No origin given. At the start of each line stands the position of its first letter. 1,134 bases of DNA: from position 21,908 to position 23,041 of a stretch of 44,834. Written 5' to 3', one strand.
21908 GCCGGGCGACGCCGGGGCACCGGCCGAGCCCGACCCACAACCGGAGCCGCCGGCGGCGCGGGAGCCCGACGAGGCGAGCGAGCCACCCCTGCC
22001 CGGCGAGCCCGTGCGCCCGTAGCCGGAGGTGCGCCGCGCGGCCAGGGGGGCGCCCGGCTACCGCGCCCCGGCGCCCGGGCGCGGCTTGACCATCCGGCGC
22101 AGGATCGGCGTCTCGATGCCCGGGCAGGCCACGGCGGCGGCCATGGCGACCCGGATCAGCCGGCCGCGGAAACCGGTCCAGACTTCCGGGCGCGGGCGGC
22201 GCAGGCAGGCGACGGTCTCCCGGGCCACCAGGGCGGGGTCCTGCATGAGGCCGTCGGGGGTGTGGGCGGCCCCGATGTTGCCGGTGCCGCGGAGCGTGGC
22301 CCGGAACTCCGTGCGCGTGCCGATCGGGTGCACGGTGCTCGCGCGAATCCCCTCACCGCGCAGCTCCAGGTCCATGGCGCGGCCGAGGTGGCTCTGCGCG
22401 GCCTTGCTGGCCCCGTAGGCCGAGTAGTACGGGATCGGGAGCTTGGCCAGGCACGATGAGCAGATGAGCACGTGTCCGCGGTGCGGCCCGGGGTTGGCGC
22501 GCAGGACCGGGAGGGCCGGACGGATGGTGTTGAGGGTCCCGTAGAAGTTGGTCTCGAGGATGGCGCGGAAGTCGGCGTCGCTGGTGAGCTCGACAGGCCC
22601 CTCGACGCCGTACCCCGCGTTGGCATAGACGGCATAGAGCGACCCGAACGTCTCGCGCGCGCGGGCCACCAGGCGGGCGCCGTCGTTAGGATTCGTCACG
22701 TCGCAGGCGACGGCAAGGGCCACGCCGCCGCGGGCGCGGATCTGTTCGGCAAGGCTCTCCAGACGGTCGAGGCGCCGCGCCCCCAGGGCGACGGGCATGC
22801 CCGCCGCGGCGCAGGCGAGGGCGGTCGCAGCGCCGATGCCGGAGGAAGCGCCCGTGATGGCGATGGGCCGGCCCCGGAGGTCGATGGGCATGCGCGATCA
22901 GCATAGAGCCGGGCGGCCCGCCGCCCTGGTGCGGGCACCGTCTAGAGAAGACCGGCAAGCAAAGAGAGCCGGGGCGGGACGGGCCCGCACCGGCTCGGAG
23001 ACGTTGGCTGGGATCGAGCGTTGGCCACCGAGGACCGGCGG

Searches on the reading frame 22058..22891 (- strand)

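Call 10: search_protein_families(library=pfam, proteins=[window:22058-22891:-], max_evalue=0.001)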
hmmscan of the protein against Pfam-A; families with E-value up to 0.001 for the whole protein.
window:22058-22891:- (277 aa): 3 families
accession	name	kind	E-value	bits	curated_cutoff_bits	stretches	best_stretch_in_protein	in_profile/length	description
PF00106.31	adh_short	-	2.2e-40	138.7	26.6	1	10-201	3-191/195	short chain dehydrogenase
PF13561.12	adh_short_C2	-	2.1e-34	119.6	27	1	14-210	1-194/236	Enoyl-(Acyl carrier protein) reductase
PF08659.16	KR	-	2.1e-08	34.7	22.6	1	12-166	5-156/180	KR domain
